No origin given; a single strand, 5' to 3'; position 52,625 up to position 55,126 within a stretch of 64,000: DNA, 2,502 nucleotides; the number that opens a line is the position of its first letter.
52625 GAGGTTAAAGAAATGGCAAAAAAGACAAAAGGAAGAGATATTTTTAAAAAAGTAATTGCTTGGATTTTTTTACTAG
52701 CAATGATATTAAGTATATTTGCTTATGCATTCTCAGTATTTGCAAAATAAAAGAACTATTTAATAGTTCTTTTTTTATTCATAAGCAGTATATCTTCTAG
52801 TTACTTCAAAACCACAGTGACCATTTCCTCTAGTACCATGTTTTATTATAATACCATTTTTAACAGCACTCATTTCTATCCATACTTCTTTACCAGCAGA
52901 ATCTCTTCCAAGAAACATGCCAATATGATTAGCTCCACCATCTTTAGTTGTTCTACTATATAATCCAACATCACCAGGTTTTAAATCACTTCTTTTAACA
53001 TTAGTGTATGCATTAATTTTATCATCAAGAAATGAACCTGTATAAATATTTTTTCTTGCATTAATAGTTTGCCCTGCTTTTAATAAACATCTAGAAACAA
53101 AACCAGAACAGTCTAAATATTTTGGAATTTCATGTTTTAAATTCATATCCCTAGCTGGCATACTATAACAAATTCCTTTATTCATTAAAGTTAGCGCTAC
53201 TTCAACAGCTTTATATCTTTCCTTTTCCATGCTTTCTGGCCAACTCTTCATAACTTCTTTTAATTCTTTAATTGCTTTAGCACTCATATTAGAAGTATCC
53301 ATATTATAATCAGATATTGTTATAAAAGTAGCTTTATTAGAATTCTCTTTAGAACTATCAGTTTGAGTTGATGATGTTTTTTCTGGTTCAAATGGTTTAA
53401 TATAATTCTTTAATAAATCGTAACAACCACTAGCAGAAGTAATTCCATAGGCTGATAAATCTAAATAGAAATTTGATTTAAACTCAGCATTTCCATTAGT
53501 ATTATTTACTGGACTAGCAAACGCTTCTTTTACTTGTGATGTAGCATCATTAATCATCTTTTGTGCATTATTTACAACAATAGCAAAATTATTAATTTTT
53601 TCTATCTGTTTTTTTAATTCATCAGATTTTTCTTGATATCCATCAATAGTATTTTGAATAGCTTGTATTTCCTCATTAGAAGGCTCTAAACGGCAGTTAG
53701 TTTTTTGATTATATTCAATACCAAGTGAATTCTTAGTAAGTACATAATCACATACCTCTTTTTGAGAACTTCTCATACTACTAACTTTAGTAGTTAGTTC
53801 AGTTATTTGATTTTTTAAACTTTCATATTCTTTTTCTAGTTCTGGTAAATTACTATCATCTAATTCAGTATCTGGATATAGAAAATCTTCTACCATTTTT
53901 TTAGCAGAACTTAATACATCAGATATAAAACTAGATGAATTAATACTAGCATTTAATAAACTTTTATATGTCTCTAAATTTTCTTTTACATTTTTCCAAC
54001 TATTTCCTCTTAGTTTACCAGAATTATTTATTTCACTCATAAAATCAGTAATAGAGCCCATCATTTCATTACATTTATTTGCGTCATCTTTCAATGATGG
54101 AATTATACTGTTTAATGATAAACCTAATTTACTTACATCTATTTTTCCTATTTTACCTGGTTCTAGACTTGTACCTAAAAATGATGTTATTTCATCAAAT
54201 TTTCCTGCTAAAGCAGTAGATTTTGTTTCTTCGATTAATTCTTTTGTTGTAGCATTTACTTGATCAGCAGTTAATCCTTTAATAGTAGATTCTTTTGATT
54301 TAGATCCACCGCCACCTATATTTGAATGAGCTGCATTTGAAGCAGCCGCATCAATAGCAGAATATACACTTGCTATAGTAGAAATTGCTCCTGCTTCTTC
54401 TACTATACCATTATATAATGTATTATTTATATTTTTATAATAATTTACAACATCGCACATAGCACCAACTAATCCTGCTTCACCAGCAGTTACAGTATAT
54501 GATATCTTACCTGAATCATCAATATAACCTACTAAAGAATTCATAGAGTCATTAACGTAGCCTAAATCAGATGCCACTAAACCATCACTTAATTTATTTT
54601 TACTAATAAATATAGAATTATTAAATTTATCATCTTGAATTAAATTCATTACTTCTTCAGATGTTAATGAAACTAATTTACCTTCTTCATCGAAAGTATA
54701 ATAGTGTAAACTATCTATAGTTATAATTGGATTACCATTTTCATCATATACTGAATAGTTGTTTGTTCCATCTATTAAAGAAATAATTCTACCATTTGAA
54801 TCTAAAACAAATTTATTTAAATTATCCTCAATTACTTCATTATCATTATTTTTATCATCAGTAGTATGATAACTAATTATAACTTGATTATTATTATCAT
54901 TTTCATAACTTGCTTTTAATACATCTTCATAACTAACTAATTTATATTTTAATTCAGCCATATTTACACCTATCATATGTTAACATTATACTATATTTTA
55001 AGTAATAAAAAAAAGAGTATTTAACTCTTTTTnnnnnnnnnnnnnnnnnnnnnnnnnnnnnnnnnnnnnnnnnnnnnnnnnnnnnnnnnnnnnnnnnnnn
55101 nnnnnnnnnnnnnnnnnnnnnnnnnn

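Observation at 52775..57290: Three-gene module: tail-anchored PT/acidic-repeat protein plus two LXG-like NlpC/P60 hydrolases, with no T7SS genes nearby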

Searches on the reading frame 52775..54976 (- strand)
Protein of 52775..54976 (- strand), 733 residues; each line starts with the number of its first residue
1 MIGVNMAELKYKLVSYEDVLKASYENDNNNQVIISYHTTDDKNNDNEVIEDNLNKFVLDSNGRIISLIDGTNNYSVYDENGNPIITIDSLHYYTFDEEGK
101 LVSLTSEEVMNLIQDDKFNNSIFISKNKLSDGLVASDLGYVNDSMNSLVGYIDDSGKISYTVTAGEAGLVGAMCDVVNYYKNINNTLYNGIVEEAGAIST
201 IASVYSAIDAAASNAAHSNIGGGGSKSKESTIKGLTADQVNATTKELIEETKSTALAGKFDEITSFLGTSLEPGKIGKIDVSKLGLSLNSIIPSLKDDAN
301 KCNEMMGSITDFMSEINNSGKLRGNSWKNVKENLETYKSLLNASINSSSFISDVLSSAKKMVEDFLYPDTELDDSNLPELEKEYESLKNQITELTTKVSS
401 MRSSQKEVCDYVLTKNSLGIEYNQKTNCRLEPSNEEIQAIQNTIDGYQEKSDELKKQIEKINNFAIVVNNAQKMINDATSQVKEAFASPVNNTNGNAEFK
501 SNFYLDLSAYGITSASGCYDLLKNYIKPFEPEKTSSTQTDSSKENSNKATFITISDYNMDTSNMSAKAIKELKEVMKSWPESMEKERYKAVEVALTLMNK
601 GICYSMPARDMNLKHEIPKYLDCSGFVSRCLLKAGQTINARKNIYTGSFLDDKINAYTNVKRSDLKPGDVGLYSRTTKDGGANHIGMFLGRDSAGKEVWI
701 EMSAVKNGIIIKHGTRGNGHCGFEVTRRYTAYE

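Call 3: search_protein_families(library=pfam, proteins=[window:52775-54976:-], max_evalue=1)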
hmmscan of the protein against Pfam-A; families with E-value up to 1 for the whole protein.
window:52775-54976:- (733 aa): 16 families
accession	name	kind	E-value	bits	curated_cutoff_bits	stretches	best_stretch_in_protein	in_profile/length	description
PF00877.26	NLPC_P60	-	6.7e-06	26.5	23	1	618-693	11-76/105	NlpC/P60 family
PF11887.13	Mce4_CUP1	-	0.0012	18.9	32.6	0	278-340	35-97/222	Cholesterol uptake porter CUP1 of Mce4, putative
PF04977.20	DivIC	-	0.0081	16.4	28.9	1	434-464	23-54/80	Septum formation initiator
PF12128.14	DUF3584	-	0.011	13.7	31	1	286-489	258-460/1191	Protein of unknown function (DUF3584)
PF00435.27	Spectrin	-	0.027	15.4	29.9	1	300-393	8-98/105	Spectrin repeat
PF11647.13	MLD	-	0.027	15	35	1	308-344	4-40/81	Membrane Localization Domain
PF14712.11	Snapin_Pallidin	-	0.035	15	29.6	1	386-461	10-88/89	Snapin/Pallidin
PF18504.6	Csm1_N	-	0.1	13.4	26.3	0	377-406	36-65/70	Csm1 N-terminal domain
PF12671.13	Amidase_6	-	0.11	13.1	23.2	0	621-640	30-49/163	Putative amidase domain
PF13600.11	DUF4140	-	0.13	13.2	27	0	372-404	62-94/98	N-terminal domain of unknown function (DUF4140)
PF07926.17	TPR_MLP1_2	-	0.14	12.6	36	0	376-405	58-87/129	TPR/MLP1/MLP2-like protein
PF18595.6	Nuf2_DHR10-like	-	0.2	12.1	28.4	0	435-483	2-50/117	Nuf2, DHR10-like domain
PF05859.17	Mis12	-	0.36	11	25.7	0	407-534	92-165/231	Mis12 protein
PF07996.16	T4SS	-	0.58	10.9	24.7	1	309-445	10-149/197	Type IV secretion system proteins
PF05377.16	FlaC_arch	-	0.83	10.5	27.8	0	435-462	7-34/55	Flagella accessory protein C (FlaC)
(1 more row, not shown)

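Call 4: search_protein_families(library=ncbifam, proteins=[window:52775-54976:-], max_evalue=1)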
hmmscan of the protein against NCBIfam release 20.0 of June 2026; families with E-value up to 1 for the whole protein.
window:52775-54976:- (733 aa): 14 families
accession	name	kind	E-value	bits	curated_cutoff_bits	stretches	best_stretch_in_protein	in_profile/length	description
NF045487.1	ASRP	equivalog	3.6e-05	22.6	300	1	370-481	239-356/593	archaea-specific SMC-related protein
NF047515.1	SpiroCoCo_C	equivalog_domain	0.00031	20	125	2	376-484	122-229/313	SpiroCoCo family coiled-coil protein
TIGR02169.1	SMC_prok_A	equivalog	0.00065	17.5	729.4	1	294-474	693-873/1165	chromosome segregation protein SMC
TIGR02168.1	SMC_prok_B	equivalog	0.00096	17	567.35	1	322-492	229-394/1181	chromosome segregation protein SMC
TIGR00996.1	Mtu_fam_mce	paralog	0.013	14.7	140.5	0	427-487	184-244/291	MCE family protein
NF041035.1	Rad50_Halo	equivalog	0.014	13.8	1000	1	323-481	274-420/883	DNA double-strand break repair ATPase Rad50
TIGR02231.1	TIGR02231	subfamily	0.016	13.9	112.6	1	370-484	66-179/524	mucoidy inhibitor MuiA family protein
TIGR03794.1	NHLM_micro_HlyD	equivalog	0.085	11.7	156.2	1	386-479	93-187/421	NHLP bacteriocin system secretion protein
NF003034.1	PRK03918.1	equivalog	0.21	9.5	700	1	352-474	171-423/878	DNA double-strand break repair ATPase Rad50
TIGR04211.1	SH3_and_anchor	equivalog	0.25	10.9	65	1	375-462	66-152/198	TIGR04211 family SH3 domain-containing protein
NF053609.1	Sul12a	equivalog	0.29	11.3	150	1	402-463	30-93/103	Sul12a family chromatin-organizing protein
NF053525.1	thylo_ssr2422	subfamily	0.54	10.7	38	0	435-477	16-59/77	ssr2422 family thylakoid membrane protein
NF047408.1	SA0632_fam_LP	equivalog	0.58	9.9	70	0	435-463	29-57/68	SA0632 family lipoprotein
NF040598.1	Ala_zip_lipo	subfamily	0.85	10.2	43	0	434-485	21-69/90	Lpp/OprI family alanine-zipper lipoprotein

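Call 49: find_homologous_proteins(query=window:52775-54976:-)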
Query window:52775-54976:- (733 aa): 14 proteins with E <= 0.001 among 8000 candidates.
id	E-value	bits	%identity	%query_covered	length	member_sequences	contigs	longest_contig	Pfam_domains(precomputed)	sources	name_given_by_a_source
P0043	0.0e+0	1593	100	99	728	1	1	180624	PF00877.26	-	-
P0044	0.0e+0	1168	74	99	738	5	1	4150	PF00877.26,PF05382.20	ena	-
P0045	1.9e-248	845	56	99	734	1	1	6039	PF00877.26,PF05382.20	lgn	-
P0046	8.9e-224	763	53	99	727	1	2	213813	PF00877.26,PF05382.20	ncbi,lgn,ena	-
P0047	3.7e-145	503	51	72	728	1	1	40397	-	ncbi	-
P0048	4.5e-140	487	49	71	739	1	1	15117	PF04740.19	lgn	-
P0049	1.5e-139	485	48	71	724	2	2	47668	-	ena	-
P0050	7.8e-130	453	45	71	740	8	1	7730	PF04740.19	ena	-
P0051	8.0e-129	450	38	97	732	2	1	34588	-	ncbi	-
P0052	6.7e-87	311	36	73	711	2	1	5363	PF01832.26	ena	-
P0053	6.9e-48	182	30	57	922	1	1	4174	-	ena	-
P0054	1.4e-23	102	30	49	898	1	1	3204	-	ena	-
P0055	1.4e-23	102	30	49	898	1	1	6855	-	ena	-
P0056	1.5e-23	102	30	49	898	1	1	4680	-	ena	-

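Call 50: find_encoding_contigs(protein=P0046, flank=10000, max_places=2)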
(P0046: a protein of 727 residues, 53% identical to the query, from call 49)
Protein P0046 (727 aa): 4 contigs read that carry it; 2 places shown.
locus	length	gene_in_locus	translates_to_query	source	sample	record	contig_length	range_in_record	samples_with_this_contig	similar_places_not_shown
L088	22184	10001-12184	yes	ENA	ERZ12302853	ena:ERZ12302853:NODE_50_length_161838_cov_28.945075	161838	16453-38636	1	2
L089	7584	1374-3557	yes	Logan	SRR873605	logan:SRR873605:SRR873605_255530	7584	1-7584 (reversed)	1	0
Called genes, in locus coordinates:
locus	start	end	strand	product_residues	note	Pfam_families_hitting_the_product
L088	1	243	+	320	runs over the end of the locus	-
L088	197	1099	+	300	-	PF01041:DegT_DnrJ_EryC1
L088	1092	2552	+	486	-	PF00155:Aminotran_1_2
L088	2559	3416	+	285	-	-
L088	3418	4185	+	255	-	PF01636:APH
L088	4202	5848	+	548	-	PF00503:G-alpha (faint), PF02463:SMC_N (faint), PF03193:RsgA_GTPase (faint), PF13555:AAA_29 (faint), PF00005:ABC_tran, PF13304:AAA_21 (faint), PF12848:ABC_tran_Xtn, PF00005:ABC_tran, +1 more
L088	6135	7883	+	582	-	PF13522:GATase_6, PF13537:GATase_7, PF01380:SIS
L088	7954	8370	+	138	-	PF06803:DUF1232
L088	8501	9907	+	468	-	-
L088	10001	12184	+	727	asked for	PF05382:Amidase_5 (weak), PF00877:NLPC_P60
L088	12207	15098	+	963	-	PF01816:LRV (faint), PF25591:LRV_2 (faint)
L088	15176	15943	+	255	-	-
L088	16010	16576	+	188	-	-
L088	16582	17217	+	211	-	-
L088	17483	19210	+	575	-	PF01336:tRNA_anti-codon, PF00152:tRNA-synt_2, PF02938:GAD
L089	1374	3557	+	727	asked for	PF05382:Amidase_5 (weak), PF00877:NLPC_P60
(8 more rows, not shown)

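Call 51: find_encoding_contigs(protein=P0047, flank=10000, max_places=2)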
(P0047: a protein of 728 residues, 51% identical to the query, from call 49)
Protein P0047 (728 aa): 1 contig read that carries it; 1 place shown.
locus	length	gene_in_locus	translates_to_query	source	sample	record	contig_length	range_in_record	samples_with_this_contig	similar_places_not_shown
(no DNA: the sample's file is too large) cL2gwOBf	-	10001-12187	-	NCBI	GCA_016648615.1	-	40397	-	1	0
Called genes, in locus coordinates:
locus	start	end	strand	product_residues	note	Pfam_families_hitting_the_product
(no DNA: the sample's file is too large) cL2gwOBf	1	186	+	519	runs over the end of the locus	-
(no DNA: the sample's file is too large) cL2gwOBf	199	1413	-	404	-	PF06838:Met_gamma_lyase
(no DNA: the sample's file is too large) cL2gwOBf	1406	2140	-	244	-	PF00106:adh_short, PF08659:KR, PF13561:adh_short_C2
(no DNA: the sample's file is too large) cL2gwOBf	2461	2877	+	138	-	PF12961:DUF3850 (weak), PF04266:ASCH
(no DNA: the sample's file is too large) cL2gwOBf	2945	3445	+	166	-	-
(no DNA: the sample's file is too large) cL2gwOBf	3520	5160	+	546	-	-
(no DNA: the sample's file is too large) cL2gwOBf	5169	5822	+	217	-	-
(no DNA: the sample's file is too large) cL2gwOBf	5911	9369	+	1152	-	PF07963:N_methyl (weak), PF03382:DUF285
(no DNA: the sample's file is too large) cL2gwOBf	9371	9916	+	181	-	-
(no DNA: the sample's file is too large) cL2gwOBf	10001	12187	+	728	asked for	-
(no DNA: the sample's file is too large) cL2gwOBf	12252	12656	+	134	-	PF06803:DUF1232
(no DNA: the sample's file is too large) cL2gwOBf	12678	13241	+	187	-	PF01725:Ham1p_like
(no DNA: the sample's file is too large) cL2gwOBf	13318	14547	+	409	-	PF01594:AI-2E_transport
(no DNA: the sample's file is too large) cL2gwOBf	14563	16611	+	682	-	-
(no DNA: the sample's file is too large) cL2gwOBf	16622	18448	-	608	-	-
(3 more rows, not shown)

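Call 61: find_encoding_contigs(protein=P0051, flank=10000, max_places=2)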
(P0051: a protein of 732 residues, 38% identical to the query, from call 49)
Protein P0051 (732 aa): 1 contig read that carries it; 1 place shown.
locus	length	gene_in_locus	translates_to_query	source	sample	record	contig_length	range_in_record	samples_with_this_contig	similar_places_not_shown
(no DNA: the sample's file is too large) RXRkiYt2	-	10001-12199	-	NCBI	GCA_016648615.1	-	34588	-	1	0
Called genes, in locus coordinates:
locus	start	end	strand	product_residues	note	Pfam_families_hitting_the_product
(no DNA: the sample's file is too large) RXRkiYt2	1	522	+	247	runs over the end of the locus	PF00561:Abhydrolase_1, PF12146:Hydrolase_4, PF12697:Abhydrolase_6, PF06342:DUF1057, PF08386:Abhydrolase_4 (weak)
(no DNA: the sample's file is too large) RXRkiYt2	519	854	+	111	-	-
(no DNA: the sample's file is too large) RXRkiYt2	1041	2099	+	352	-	PF08245:Mur_ligase_M, PF02875:Mur_ligase_C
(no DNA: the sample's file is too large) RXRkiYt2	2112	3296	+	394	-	PF01820:Dala_Dala_lig_N, PF01071:GARS_A (weak), PF02222:ATP-grasp (weak), PF02786:CPSase_L_D2, PF07478:Dala_Dala_lig_C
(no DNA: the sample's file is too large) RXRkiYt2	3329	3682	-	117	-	PF05656:DUF805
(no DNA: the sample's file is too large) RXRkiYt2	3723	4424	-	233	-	PF01177:Asp_Glu_race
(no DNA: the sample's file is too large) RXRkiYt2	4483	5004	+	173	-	PF06695:Sm_multidrug_ex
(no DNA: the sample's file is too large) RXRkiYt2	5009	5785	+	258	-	PF13367:PrsW-protease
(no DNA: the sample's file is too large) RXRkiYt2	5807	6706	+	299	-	PF00892:EamA, PF03151:TPT (faint), PF08449:UAA (faint), PF00892:EamA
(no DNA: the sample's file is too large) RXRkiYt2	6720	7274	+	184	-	PF00156:Pribosyltran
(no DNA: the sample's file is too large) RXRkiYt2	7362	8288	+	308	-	-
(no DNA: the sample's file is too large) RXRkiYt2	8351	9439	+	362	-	PF00579:tRNA-synt_1b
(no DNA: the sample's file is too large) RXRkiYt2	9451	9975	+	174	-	-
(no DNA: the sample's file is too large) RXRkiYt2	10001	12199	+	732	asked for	-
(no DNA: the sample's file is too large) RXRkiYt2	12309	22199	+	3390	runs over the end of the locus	PF09479:Flg_new, PF09479:Flg_new, PF09479:Flg_new, PF09479:Flg_new, PF02368:Big_2, PF09479:Flg_new, PF02368:Big_2, PF09479:Flg_new, +22 more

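Call 83: search_protein_families(library=pfam, alignment_id=A6, max_evalue=0.01)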
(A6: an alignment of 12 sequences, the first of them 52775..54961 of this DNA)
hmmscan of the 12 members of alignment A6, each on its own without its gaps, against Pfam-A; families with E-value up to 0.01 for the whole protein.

A. member 1, window:52775-54961:- (728 aa): 3 families
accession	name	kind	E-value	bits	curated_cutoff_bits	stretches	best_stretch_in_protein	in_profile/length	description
PF00877.26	NLPC_P60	-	6.6e-06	26.5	23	1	613-688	11-76/105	NlpC/P60 family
PF11887.13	Mce4_CUP1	-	0.0012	18.9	32.6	0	273-335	35-97/222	Cholesterol uptake porter CUP1 of Mce4, putative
PF04977.20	DivIC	-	0.008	16.4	28.9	0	429-459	23-54/80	Septum formation initiator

B. families by the number of members that match (of 12 scanned): 22 families
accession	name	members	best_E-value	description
PF00877.26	NLPC_P60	9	5.4e-08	NlpC/P60 family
PF04740.18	LXG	4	6.4e-06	LXG domain of WXG superfamily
PF05382.19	Amidase_5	3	9.4e-08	Bacteriophage peptidoglycan hydrolase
PF11887.13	Mce4_CUP1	3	4.8e-05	Cholesterol uptake porter CUP1 of Mce4, putative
PF12128.14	DUF3584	2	0.002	Protein of unknown function (DUF3584)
PF04977.20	DivIC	2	0.0078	Septum formation initiator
PF01832.25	Glucosaminidase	1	1.3e-09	Mannosyl-glycoprotein endo-beta-N-acetylglucosaminidase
PF13949.11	ALIX_LYPXL_bnd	1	2.8e-05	ALIX V-shaped domain binding to HIV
PF14362.11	DUF4407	1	6.9e-05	Domain of unknown function (DUF4407)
PF04108.17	ATG17_like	1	0.00022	Autophagy protein ATG17-like domain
PF16888.10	YwqH-like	1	0.00063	YwqH-like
PF23289.1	Spectrin_5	1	0.0012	Guanine nucleotide exchange factor DBS-like, spectrin-like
PF20646.2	Hpf1_C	1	0.0026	Hpf1 C-terminal YTTT repeat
PF20529.3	DUF6744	1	0.0028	Family of unknown function (DUF6744)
PF24670.1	DUF7653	1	0.0029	Domain of unknown function (DUF7653)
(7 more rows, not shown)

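Call 84: search_protein_families(library=ncbifam, alignment_id=A6, max_evalue=0.01)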
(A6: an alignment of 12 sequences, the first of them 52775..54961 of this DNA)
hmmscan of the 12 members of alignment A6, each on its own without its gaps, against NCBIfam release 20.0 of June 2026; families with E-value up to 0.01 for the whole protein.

A. member 1, window:52775-54961:- (728 aa): 4 families
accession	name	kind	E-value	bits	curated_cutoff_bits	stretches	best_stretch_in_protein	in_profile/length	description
NF045487.1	ASRP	equivalog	3.6e-05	22.6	300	1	365-476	239-356/593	archaea-specific SMC-related protein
NF047515.1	SpiroCoCo_C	equivalog_domain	0.00031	20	125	0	371-479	122-229/313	SpiroCoCo family coiled-coil protein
TIGR02169.1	SMC_prok_A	equivalog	0.00064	17.5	729.4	1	289-469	693-873/1165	chromosome segregation protein SMC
TIGR02168.1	SMC_prok_B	equivalog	0.00095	17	567.35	1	317-487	229-394/1181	chromosome segregation protein SMC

B. families by the number of members that match (of 12 scanned): 18 families
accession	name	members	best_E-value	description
NF045487.1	ASRP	7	3.6e-05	archaea-specific SMC-related protein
TIGR02169.1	SMC_prok_A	6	1.8e-05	chromosome segregation protein SMC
NF047515.1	SpiroCoCo_C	5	9.7e-05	SpiroCoCo family coiled-coil protein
TIGR02168.1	SMC_prok_B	4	0.00018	chromosome segregation protein SMC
TIGR00996.1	Mtu_fam_mce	3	0.00025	MCE family protein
NF003034.1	PRK03918.1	2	0.00011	DNA double-strand break repair ATPase Rad50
NF002572.0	PRK02224.1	2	0.00048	DNA double-strand break repair ATPase Rad50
TIGR02594.1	TIGR02594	2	0.0027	TIGR02594 family protein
NF040678.1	EntFM_CwpFM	1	5.3e-08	enterotoxin EntFM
NF038016.1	sporang_Gsm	1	1.1e-06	sporangiospore maturation cell wall hydrolase GsmA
NF047516.1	LA_3659_fam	1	0.0012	LA_3659 family protein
NF047514.1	SpiroCoCo_N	1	0.0012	SpiroCoCo family coiled-coil protein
NF033916.0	antiphage_ZorA_3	1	0.0021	anti-phage ZorAB system protein ZorA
TIGR02541.1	flagell_FlgJ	1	0.0022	flagellar assembly peptidoglycan hydrolase FlgJ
NF041120.1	RqcH_arch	1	0.0024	ribosome rescue protein RqcH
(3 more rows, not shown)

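Call 107: search_protein_families(library=pfam, proteins=[P0053, P0054, P0047], max_evalue=0.01)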
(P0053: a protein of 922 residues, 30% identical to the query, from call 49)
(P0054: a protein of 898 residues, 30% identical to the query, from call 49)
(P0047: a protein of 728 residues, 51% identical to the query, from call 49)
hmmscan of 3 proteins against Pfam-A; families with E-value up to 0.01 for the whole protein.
P0053 (922 aa): 3 families
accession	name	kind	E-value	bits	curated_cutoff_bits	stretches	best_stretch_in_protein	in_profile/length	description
PF13949.11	ALIX_LYPXL_bnd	-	2.8e-05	24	30.8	1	545-646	194-288/295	ALIX V-shaped domain binding to HIV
PF04886.17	PT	-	0.0049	16.8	26.2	0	756-791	1-35/36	PT disordered repeat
PF00756.26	Esterase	-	0.0068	16.6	22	0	87-125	102-140/251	Putative esterase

P0054 (898 aa): 5 families
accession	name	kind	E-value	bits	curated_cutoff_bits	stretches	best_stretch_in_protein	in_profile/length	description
PF23289.1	Spectrin_5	-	0.0012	19.4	27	0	506-562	7-70/80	Guanine nucleotide exchange factor DBS-like, spectrin-like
PF12128.14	DUF3584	-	0.002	16.1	31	1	453-665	269-482/1191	Protein of unknown function (DUF3584)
PF25610.1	HR1_TOCA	-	0.0066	17.2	27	0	548-614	16-86/90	TOCA family HR1 domain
PF04740.18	LXG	-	0.0079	16.5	26.5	1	448-627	12-195/202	LXG domain of WXG superfamily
PF12868.12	DUF3824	-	0.0098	17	22.7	0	855-893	9-47/148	Domain of unknwon function (DUF3824)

P0047 (728 aa): 1 family
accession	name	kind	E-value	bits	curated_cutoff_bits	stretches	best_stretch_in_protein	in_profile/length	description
PF00877.26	NLPC_P60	-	0.0088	16.4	23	0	556-663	12-85/105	NlpC/P60 family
